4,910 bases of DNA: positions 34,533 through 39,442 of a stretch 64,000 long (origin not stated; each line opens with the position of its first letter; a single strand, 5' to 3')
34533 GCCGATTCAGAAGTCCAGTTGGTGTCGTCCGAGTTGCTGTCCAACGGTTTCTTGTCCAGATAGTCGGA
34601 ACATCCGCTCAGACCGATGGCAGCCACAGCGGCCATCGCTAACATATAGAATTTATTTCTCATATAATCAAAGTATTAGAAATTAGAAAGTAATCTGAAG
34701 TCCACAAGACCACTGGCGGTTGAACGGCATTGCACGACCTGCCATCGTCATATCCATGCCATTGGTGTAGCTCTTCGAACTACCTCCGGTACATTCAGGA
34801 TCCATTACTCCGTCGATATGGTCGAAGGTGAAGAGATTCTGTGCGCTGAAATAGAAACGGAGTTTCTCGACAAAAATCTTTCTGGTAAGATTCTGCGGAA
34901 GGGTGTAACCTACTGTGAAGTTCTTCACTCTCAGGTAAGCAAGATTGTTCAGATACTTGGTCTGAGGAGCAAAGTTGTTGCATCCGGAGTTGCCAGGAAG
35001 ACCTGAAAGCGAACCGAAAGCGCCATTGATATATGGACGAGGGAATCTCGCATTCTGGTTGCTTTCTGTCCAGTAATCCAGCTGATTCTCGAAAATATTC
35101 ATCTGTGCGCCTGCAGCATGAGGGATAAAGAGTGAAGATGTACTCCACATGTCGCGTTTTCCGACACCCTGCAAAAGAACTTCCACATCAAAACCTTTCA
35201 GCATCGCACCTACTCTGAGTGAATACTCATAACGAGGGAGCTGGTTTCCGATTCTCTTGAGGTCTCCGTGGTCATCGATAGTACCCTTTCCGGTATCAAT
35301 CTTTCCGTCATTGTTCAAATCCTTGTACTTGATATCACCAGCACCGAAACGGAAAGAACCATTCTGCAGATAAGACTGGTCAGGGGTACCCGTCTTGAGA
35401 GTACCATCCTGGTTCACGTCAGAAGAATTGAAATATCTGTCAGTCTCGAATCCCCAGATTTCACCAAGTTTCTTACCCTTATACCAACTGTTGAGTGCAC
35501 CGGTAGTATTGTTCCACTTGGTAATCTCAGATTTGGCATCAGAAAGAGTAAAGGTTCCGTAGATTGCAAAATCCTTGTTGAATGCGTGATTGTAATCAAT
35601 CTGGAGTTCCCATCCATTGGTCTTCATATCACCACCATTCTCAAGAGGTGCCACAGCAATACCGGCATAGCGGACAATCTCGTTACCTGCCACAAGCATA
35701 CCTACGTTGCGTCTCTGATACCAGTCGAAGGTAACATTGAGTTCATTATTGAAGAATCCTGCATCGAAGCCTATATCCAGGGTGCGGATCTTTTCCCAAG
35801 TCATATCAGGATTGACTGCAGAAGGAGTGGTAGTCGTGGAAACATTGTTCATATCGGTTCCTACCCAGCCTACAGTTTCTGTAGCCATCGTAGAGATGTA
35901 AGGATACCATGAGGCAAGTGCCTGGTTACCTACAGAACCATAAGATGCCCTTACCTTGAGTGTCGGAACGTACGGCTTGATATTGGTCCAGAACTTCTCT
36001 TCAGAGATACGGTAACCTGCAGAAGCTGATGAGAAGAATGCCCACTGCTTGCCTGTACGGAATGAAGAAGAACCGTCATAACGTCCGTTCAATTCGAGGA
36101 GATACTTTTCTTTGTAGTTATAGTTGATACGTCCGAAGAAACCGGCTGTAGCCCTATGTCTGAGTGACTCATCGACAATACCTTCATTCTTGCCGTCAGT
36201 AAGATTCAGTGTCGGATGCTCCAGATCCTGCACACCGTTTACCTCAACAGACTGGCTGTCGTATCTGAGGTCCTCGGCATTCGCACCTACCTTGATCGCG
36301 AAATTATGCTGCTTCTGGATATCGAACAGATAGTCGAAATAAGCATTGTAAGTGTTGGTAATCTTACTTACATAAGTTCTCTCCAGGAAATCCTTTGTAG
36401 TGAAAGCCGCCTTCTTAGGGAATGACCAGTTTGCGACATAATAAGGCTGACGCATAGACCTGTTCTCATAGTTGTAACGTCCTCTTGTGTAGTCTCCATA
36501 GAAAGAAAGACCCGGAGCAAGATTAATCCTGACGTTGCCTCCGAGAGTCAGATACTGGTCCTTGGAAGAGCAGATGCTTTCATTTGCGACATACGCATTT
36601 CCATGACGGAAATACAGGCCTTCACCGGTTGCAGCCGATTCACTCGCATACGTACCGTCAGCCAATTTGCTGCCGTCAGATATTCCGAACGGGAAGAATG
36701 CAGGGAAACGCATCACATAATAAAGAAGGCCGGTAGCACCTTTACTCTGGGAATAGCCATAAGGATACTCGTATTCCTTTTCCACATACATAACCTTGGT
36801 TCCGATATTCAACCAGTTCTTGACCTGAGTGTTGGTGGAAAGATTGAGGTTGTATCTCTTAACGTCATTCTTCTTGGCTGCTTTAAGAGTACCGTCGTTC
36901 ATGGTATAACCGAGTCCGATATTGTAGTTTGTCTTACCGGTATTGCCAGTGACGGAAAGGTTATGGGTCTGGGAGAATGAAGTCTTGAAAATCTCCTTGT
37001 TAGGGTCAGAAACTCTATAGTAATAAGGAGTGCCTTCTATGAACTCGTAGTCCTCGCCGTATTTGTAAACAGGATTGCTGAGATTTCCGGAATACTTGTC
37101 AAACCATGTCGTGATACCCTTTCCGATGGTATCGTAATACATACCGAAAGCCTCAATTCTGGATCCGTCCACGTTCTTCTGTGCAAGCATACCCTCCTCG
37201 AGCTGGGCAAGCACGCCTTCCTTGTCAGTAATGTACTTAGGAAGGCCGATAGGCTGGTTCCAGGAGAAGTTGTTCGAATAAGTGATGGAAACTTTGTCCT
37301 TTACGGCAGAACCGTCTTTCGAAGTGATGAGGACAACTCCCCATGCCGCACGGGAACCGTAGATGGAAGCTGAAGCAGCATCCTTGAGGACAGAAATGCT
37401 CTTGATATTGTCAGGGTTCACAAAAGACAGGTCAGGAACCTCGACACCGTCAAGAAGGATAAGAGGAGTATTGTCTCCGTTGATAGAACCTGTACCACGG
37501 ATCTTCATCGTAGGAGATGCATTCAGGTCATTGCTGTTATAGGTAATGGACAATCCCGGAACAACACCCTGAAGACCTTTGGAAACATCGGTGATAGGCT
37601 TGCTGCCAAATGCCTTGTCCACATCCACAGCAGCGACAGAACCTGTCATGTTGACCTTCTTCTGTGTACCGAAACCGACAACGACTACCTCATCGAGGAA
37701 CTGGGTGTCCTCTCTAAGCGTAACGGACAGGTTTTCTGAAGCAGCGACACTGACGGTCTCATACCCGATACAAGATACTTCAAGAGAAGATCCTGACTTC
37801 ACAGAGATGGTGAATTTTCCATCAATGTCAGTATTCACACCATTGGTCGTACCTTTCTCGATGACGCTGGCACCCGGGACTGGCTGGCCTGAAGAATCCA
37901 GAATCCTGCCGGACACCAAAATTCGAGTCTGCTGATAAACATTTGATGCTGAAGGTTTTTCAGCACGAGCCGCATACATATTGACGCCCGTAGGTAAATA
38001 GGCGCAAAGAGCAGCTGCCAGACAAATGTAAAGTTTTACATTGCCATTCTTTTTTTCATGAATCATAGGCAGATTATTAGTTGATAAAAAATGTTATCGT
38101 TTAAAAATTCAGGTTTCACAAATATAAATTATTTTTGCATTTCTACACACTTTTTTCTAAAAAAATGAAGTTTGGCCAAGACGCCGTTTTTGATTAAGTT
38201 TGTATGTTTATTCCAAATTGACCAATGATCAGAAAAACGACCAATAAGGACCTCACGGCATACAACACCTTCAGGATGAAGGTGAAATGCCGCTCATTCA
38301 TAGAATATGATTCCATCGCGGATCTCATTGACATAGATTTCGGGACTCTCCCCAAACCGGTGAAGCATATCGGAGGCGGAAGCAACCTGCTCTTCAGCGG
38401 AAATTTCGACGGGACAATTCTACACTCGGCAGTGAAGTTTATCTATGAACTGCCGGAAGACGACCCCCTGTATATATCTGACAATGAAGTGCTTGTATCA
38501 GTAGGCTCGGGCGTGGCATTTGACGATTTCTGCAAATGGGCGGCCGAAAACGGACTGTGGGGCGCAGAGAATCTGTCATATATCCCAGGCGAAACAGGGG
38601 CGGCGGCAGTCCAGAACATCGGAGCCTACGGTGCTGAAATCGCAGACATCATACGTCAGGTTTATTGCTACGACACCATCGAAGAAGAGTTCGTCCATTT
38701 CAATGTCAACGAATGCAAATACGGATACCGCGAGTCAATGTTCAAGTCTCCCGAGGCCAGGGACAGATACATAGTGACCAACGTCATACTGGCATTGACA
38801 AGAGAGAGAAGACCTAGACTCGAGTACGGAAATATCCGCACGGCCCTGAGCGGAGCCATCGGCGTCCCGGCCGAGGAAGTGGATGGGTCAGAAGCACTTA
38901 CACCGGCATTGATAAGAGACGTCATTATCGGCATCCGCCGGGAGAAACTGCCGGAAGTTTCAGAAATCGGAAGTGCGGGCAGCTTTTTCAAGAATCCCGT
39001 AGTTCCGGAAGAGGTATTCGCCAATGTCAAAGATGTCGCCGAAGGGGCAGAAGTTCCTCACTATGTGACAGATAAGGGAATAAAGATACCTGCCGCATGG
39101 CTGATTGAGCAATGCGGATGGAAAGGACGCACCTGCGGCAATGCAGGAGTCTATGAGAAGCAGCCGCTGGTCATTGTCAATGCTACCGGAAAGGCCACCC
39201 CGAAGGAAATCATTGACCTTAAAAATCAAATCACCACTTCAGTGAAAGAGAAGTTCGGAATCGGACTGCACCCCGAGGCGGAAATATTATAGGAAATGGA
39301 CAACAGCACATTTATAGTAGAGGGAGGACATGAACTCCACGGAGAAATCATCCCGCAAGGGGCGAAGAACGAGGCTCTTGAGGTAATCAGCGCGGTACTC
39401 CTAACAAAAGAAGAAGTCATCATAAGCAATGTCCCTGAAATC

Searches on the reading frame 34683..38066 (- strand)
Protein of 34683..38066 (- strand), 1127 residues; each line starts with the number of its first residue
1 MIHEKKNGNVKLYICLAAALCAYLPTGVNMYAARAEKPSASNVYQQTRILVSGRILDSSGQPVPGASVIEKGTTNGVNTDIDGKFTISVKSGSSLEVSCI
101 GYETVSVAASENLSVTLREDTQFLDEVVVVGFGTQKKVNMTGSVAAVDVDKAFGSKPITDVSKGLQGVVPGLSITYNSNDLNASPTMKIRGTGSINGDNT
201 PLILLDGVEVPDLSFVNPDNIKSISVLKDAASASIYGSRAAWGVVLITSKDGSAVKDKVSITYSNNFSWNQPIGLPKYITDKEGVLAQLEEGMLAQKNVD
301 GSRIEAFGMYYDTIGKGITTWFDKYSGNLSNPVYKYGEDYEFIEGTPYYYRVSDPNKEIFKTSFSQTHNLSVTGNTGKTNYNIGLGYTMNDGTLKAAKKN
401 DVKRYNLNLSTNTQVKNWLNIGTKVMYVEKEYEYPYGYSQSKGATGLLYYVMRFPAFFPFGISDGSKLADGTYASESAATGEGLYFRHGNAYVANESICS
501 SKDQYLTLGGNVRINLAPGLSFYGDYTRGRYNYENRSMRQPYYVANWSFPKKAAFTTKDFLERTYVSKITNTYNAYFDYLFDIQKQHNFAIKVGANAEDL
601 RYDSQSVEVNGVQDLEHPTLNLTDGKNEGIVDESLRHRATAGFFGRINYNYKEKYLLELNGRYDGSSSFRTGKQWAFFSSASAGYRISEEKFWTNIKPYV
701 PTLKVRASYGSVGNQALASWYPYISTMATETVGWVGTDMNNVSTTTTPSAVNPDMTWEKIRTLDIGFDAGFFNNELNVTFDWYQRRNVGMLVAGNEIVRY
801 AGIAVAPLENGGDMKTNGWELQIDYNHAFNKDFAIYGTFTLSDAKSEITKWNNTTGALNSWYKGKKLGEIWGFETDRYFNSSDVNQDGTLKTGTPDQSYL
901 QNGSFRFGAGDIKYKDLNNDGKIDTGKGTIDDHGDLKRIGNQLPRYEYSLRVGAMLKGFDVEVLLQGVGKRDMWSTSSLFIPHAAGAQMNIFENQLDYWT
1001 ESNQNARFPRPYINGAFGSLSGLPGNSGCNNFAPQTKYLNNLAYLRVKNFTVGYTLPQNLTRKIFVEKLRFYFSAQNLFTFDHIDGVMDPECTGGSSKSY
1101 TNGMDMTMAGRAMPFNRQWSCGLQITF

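Call 89: search_protein_families(library=pfam, proteins=[window:34683-38066:-], max_evalue=0.0001)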
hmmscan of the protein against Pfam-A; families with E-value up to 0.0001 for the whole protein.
window:34683-38066:- (1127 aa): 3 families
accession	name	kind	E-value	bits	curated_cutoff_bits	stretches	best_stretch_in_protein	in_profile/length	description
PF13715.12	CarbopepD_reg_2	-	2.3e-17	63.3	32.2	1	51-129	1-88/88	CarboxypepD_reg-like domain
PF07715.20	Plug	-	4e-16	59.9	23.9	1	139-244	4-107/107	TonB-dependent Receptor Plug Domain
PF13620.12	CarboxypepD_reg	-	4.8e-10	40.1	32.3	1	51-108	2-65/82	Carboxypeptidase regulatory-like domain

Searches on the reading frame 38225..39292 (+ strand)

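Call 89: search_protein_families(library=pfam, proteins=[window:38225-39292:+], max_evalue=0.0001)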
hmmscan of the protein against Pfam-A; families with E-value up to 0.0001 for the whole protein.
window:38225-39292:+ (355 aa): 2 families
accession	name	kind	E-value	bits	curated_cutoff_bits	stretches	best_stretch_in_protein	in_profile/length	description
PF02873.21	MurB_C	-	5.7e-26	91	27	1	230-354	2-98/99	UDP-N-acetylenolpyruvoylglucosamine reductase, C-terminal domain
PF01565.28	FAD_binding_4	-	1.8e-10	41.1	26.4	1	45-149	26-129/139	FAD binding domain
